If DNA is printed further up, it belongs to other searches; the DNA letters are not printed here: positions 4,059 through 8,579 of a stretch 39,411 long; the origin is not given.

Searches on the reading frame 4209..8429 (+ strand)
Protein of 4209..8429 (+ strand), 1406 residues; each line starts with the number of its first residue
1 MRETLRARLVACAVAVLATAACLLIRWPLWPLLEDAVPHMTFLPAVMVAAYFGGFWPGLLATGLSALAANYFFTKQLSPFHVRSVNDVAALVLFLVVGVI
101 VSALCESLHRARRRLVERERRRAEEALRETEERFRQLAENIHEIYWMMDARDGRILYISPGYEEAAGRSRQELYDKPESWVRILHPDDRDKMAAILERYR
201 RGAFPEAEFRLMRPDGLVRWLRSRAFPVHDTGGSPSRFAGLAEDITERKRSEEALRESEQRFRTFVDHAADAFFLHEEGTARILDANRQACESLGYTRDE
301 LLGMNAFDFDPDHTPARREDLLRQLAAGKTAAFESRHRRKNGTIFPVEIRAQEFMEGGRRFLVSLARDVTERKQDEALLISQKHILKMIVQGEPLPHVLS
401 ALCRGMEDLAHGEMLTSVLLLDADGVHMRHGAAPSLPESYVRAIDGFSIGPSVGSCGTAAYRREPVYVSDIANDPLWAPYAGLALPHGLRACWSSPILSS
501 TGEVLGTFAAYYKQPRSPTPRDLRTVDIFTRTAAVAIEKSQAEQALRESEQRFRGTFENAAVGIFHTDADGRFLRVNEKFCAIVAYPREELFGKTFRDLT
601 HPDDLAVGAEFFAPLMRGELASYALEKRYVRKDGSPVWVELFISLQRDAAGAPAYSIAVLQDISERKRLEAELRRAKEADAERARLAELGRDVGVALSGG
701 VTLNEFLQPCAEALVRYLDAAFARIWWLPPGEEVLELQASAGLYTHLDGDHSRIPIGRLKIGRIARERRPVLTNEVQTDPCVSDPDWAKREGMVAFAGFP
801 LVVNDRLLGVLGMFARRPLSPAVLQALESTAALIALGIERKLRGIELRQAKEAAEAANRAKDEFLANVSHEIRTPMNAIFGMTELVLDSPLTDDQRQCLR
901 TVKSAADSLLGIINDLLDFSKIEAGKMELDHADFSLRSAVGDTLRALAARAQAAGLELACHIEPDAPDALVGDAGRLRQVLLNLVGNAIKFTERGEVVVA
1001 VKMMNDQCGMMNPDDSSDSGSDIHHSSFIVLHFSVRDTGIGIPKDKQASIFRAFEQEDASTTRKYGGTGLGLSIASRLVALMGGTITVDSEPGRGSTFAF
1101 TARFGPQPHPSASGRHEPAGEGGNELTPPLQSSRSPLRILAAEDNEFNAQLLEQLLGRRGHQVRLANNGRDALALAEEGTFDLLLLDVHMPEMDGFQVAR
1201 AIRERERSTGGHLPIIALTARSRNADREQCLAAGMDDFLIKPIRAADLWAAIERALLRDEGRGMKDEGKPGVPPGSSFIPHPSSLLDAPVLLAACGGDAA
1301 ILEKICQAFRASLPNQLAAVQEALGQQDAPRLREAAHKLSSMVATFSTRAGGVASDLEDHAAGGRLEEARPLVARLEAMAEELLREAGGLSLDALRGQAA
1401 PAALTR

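Call 9: search_protein_families(library=pfam, proteins=[window:4209-8429:+], max_evalue=0.01)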
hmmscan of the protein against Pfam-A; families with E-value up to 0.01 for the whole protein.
window:4209-8429:+ (1406 aa): 15 families
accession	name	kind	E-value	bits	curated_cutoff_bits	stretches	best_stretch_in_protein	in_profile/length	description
PF13426.13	PAS_9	-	3.4e-42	143.4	27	3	271-371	2-103/103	PAS domain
PF08447.18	PAS_3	-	6.2e-39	132.6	25.6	3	155-241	1-88/89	PAS fold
PF00989.32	PAS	-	2.4e-38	131.1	22.6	3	552-663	2-113/113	PAS fold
PF13185.12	GAF_2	-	1e-34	120.1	28.6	2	397-538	6-136/136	GAF domain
PF08448.16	PAS_4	-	7.7e-34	116.7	23.1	3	557-668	1-110/110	PAS fold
PF01590.32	GAF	-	1.5e-30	106.9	22.4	2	703-837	2-132/133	GAF domain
PF00072.30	Response_reg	-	1.7e-27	96.2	30.2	1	1139-1253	1-111/111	Response regulator receiver domain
PF02518.31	HATPase_c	-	1.1e-26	93.9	26.4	1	972-1103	1-108/111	Histidine kinase-, DNA gyrase B-, and HSP90-like ATPase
PF13493.11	DUF4118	-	7.4e-25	87.3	28.4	1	13-117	2-106/107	Domain of unknown function (DUF4118)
PF13188.13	PAS_8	-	4.5e-23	80.7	21.8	3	260-316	1-56/65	PAS domain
PF00512.31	HisKA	-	1e-22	80.4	26.9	1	860-925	1-66/66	His Kinase A (phospho-acceptor) domain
PF13492.12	GAF_3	-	4.3e-08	34.1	27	1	705-840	4-129/129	GAF domain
PF01627.28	Hpt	-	1.4e-07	32.1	24.6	1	1305-1384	2-82/84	Hpt domain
PF12860.13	PAS_7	-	4.5e-05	24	27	0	558-600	2-45/115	PAS fold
PF14598.12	PAS_11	-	0.0037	17.7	25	0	566-605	7-46/109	PAS domain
